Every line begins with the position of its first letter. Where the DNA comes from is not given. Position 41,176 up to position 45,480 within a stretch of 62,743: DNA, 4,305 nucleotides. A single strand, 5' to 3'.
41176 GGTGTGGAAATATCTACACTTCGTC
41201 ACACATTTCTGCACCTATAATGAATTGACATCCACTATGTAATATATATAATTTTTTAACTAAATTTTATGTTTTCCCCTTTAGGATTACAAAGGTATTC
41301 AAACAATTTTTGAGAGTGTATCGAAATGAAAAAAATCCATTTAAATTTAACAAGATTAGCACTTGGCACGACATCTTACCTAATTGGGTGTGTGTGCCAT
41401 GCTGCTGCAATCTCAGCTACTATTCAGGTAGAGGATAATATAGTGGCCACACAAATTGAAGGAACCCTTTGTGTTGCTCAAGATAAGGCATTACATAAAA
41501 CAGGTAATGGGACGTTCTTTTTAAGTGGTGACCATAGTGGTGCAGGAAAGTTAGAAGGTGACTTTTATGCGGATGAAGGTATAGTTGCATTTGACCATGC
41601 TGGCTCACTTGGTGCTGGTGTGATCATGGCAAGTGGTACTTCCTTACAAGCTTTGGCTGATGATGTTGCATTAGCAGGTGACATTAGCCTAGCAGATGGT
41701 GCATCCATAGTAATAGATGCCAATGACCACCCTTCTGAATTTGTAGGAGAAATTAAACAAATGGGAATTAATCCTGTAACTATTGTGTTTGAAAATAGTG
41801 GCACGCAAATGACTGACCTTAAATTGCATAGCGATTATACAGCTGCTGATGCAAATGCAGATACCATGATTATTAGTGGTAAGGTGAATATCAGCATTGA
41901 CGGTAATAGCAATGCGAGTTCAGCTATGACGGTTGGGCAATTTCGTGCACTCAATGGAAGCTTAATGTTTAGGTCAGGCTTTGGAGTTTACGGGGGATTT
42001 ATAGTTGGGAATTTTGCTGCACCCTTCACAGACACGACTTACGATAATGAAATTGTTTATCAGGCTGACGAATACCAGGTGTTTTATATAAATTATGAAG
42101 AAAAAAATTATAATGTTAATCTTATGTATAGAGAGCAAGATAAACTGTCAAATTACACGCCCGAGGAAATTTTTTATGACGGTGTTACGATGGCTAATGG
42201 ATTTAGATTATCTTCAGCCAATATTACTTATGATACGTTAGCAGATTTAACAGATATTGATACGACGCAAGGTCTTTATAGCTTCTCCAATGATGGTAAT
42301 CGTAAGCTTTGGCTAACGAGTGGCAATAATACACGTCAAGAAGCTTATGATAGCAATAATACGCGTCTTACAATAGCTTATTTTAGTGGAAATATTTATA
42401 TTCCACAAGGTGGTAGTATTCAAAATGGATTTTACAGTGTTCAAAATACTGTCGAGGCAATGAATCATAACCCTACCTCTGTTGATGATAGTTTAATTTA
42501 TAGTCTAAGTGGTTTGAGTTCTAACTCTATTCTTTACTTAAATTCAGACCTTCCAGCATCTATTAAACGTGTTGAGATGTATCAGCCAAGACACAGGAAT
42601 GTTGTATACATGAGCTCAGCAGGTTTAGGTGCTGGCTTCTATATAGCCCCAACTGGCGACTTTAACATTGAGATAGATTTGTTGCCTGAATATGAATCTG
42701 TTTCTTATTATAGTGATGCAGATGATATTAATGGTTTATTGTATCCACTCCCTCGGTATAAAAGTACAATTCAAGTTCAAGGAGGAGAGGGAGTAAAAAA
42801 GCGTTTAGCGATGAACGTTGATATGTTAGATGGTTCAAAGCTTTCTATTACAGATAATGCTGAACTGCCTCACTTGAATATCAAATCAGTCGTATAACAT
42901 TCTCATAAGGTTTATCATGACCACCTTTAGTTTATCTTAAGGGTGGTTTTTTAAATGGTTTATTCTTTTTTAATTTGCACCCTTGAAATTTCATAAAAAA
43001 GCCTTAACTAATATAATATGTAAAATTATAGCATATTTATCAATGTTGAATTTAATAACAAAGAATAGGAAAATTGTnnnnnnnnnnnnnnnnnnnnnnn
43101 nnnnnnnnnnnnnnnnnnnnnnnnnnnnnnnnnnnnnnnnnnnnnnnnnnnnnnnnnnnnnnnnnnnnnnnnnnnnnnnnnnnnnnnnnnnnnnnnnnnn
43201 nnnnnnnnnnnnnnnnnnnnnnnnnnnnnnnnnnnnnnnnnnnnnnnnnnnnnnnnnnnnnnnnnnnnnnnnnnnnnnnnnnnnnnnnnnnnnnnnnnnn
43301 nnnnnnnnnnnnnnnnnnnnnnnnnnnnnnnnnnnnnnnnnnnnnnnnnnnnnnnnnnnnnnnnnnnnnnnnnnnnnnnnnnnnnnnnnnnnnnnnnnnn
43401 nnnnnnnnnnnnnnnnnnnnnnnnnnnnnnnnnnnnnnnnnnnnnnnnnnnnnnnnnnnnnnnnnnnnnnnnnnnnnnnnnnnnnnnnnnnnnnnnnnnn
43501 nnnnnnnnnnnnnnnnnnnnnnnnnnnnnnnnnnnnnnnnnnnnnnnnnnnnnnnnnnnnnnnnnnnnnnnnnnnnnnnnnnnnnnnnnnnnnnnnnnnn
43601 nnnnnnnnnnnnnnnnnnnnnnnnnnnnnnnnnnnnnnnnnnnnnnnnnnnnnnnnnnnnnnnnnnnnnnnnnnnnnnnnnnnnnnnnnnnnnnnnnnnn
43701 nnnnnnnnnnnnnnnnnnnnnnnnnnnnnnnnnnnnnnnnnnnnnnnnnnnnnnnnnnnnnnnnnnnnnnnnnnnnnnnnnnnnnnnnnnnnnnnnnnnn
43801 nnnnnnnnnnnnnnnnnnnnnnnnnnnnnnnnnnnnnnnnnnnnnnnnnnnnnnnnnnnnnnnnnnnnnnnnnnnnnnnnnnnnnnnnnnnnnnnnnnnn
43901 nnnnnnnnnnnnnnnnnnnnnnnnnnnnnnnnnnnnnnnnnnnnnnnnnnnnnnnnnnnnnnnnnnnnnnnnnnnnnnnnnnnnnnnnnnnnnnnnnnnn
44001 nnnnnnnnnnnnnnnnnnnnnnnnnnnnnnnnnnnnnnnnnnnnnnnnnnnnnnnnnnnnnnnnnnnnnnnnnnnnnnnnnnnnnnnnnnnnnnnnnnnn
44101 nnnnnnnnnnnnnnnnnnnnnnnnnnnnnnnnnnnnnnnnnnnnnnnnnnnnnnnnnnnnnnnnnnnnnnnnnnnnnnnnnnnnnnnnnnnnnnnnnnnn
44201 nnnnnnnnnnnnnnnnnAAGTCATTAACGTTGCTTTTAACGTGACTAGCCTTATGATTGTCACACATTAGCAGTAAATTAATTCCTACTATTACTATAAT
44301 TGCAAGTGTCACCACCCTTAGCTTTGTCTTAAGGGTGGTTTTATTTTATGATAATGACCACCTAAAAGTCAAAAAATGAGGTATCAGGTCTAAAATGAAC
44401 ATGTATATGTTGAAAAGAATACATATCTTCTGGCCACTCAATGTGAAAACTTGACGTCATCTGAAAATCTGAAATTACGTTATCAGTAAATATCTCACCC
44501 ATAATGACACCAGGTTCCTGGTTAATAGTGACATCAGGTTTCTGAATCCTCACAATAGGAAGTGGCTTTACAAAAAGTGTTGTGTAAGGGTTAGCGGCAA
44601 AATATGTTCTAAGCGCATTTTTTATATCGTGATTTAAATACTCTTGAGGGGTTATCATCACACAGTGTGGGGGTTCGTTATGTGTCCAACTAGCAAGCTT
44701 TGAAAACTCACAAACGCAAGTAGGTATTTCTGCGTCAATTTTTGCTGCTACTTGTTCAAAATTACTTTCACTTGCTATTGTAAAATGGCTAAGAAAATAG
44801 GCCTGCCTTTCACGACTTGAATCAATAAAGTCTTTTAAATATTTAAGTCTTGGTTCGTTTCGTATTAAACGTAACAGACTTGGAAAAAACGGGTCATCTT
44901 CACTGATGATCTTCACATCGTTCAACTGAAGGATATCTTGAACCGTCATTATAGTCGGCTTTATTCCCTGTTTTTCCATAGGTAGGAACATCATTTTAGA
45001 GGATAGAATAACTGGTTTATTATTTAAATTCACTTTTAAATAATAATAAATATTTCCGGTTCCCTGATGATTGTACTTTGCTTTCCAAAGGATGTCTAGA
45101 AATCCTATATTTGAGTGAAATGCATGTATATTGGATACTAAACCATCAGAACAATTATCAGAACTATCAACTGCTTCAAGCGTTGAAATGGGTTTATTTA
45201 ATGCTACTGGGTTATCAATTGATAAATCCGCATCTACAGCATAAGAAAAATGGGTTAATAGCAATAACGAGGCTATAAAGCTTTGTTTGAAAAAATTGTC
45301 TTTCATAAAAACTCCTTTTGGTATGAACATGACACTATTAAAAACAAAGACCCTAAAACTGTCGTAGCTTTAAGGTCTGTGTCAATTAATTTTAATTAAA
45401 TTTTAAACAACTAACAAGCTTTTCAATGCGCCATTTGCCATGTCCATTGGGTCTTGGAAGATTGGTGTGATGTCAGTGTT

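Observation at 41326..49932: Accessory island of four signal-peptide genes built around two autotransporter-like beta-helix proteins that lack a translocator barrel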

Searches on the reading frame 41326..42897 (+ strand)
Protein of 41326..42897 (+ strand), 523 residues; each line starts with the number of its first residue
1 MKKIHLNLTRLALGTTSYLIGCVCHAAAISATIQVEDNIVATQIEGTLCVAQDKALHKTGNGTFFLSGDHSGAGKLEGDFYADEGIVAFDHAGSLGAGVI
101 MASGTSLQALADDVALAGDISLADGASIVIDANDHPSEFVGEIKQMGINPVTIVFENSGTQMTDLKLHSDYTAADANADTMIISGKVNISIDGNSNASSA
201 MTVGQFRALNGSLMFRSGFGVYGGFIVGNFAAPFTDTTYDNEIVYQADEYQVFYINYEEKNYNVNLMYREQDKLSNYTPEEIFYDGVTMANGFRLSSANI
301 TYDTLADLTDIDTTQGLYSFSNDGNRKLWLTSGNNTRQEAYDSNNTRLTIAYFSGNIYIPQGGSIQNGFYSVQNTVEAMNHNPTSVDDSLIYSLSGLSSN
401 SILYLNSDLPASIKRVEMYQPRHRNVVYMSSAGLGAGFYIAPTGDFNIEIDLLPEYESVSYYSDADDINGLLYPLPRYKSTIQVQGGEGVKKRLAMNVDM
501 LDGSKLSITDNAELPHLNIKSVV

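Call 3: search_protein_families(library=pfam, proteins=[window:41326-42897:+], max_evalue=1)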
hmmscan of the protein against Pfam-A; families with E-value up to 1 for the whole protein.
window:41326-42897:+ (523 aa): 1 family
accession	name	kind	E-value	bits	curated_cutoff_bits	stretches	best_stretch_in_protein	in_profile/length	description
PF02775.26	TPP_enzyme_C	-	0.62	10.3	21.9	0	91-179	26-104/151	Thiamine pyrophosphate enzyme, C-terminal TPP binding domain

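Call 4: search_protein_families(library=ncbifam, proteins=[window:41326-42897:+], max_evalue=1)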
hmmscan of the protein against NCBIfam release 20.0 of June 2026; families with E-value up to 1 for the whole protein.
window:41326-42897:+ (523 aa): 1 family
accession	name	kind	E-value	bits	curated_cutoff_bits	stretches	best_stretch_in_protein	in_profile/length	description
TIGR02601.1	autotrns_rpt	repeat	0.019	14.8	19.85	1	55-71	1-17/32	beta strand repeat protein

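Call 8: list_cluster_members(proteins=[P0001, window:41326-42897:+, window:44362-45330:-, window:43078-44217:+, window:39902-41068:+])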
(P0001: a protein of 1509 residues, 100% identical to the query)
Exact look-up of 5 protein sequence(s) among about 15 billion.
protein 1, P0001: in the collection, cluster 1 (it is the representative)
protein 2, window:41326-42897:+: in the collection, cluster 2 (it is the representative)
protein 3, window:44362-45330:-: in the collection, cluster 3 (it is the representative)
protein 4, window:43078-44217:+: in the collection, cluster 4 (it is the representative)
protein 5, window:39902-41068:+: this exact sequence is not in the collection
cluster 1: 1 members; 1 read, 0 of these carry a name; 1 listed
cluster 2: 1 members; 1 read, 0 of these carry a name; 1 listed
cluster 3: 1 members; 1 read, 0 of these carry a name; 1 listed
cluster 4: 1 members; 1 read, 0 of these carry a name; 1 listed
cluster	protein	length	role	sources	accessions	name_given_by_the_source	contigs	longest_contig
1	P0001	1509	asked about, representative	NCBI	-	-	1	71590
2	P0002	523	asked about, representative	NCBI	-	-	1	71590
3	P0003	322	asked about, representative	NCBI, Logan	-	-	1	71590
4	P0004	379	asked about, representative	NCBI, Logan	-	-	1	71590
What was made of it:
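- Tried and rejected: All four proteins are singleton clusters (call 8).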

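Call 12: find_homologous_proteins(query=window:41326-42897:+, max_evalue=0.01)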
Query window:41326-42897:+ (523 aa): 1 proteins with E <= 0.01 among 8000 candidates.
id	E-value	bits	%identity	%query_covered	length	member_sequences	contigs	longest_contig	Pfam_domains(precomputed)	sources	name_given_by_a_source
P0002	0.0e+0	1160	100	100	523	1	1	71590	-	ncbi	-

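Call 14: search_solved_structures(query=window:41326-42897:+, max_evalue=10)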
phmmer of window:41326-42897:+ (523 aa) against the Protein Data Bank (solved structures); distinct sequences matched with E-value up to 10: 2.
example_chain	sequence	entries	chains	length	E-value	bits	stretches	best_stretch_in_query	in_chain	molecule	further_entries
6k3c_A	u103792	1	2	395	0.59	11.9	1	46-102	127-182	Intracellular polyhydroxyalkanoate synthase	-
5xav_A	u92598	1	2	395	0.61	11.9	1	46-102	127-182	Intracellular polyhydroxyalkanoate synthase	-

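Call 37: predict_structure(protein=window:41326-42897:+)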
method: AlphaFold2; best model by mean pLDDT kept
length: 523 residues; sequences in the alignment: 1
mean_pLDDT: 32.8   pTM: 0.23
mean pLDDT of the five models: 32.8, 27.1, 26.7, 25.4, 25.3
residues with pLDDT >= 90: 0; 70-90: 0; 50-70: 6; < 50: 517
segments of 3 or more residues with pLDDT < 50: 1-482, 485-504, 509-523
pLDDT, mean of each block of 10 residues (from residue 1): 33 32 34 36 35 35 39 33 40 34 39 32 37 37 34 35 34 30 33 30 27 25 23 24 28 28 30 32 29 25 25 27 27 28 31 29 28 29 29 32 32 34 32 29 34 38 40 40 46 45 48 44 36
secondary structure, 60 per line:
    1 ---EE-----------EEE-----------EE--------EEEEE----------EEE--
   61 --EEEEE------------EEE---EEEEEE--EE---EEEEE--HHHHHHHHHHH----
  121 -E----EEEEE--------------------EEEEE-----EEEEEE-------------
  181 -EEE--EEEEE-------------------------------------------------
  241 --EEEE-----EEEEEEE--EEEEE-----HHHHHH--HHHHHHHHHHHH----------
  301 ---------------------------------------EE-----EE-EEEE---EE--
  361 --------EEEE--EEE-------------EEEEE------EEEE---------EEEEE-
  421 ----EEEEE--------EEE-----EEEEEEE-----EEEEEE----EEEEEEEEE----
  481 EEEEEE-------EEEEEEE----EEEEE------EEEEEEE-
elements in order: E17-19 E41-45 E56-58 E63-67 E80-82 E86-91 E99-103 H106-116 E127-131 E152-156 E162-167 E182-184 E187-191 E243-246 E252-258 E261-265 H271-276 H279-290 E350-353 E369-372 E375-377 E391-395 E402-405 E415-419 E425-429 E438-440 E446-452 E458-463 E468-476 E481-486 E494-500 E505-509 E516-522
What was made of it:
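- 41326..42897 (+): 523-aa orphan exported protein. It has a leader with either a lipobox-like LIGC (Cys22) or an AAA|ISA signal-peptidase I site, one sub-threshold PATR half-repeat at residues 55-71, and a Tyr/Asn/Ser-rich C-terminal half. It ends ...NIKSVV. The AlphaFold model is unusable (pLDDT 33, call 37).
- On Outer-membrane beta-barrel (523-aa C-terminal half; 314-aa protein): The 523-aa model is unusable (pLDDT 33, call 37).
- The low-confidence model places helices at residues 271-290, followed by many strands up to the C-terminus (call 37).
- Tried and rejected: AlphaFold2 on the 523-aa protein without an alignment gave pLDDT 33 and was discarded (call 37).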

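Call 78: search_protein_families(library=phrogs, proteins=[window:41326-42897:+], max_evalue=0.1)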
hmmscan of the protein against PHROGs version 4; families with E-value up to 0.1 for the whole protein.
window:41326-42897:+ (523 aa): 0 families

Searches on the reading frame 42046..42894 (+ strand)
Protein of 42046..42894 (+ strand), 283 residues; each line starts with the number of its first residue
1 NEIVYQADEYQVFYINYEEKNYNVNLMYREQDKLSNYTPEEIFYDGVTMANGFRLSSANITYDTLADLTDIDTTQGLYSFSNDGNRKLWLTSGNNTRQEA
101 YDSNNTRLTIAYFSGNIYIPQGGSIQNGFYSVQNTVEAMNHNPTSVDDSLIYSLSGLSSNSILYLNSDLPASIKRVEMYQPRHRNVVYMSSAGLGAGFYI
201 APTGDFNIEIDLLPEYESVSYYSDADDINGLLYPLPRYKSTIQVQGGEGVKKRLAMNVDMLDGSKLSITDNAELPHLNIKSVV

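Call 45: search_protein_families(library=pfam, proteins=[window:42046-42894:+], max_evalue=10)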
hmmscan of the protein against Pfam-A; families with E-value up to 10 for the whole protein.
window:42046-42894:+ (283 aa): 0 families

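Call 46: search_protein_families(library=ncbifam, proteins=[window:42046-42894:+], max_evalue=10)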
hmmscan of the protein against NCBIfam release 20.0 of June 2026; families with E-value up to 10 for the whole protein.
window:42046-42894:+ (283 aa): 0 families

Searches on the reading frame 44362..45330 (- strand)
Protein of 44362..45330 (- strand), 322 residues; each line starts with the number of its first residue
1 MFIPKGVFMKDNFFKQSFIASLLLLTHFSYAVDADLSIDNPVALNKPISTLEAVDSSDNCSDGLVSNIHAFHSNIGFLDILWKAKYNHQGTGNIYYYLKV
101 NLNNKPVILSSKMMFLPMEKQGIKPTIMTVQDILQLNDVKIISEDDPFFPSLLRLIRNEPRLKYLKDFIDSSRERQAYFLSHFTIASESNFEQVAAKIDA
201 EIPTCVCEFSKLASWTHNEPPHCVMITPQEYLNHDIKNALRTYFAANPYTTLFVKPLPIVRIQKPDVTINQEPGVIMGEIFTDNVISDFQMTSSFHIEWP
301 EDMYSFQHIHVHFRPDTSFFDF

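Call 3: search_protein_families(library=pfam, proteins=[window:44362-45330:-], max_evalue=1)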
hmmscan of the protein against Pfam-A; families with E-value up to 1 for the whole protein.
window:44362-45330:- (322 aa): 0 families

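Call 4: search_protein_families(library=ncbifam, proteins=[window:44362-45330:-], max_evalue=1)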
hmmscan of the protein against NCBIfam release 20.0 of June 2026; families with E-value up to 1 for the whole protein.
window:44362-45330:- (322 aa): 0 families

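Call 26: find_homologous_proteins(query=window:44362-45309:-, max_evalue=0.01)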
Query window:44362-45309:- (315 aa): 1 proteins with E <= 0.01 among 460 candidates.
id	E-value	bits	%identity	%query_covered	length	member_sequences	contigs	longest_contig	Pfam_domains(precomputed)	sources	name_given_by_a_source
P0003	1.2e-211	719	100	100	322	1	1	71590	-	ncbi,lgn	-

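Call 48: search_solved_structures(query=window:44362-45309:-, max_evalue=10)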
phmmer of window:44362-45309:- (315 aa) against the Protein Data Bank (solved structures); distinct sequences matched with E-value up to 10: 0.

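Call 78: search_protein_families(library=phrogs, proteins=[window:44362-45309:-], max_evalue=0.1)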
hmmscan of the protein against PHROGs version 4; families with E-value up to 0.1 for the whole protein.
window:44362-45309:- (315 aa): 1 family
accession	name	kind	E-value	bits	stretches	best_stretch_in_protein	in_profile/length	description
phrog_36875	-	unknown function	0.034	15.1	1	25-80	39-95/100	-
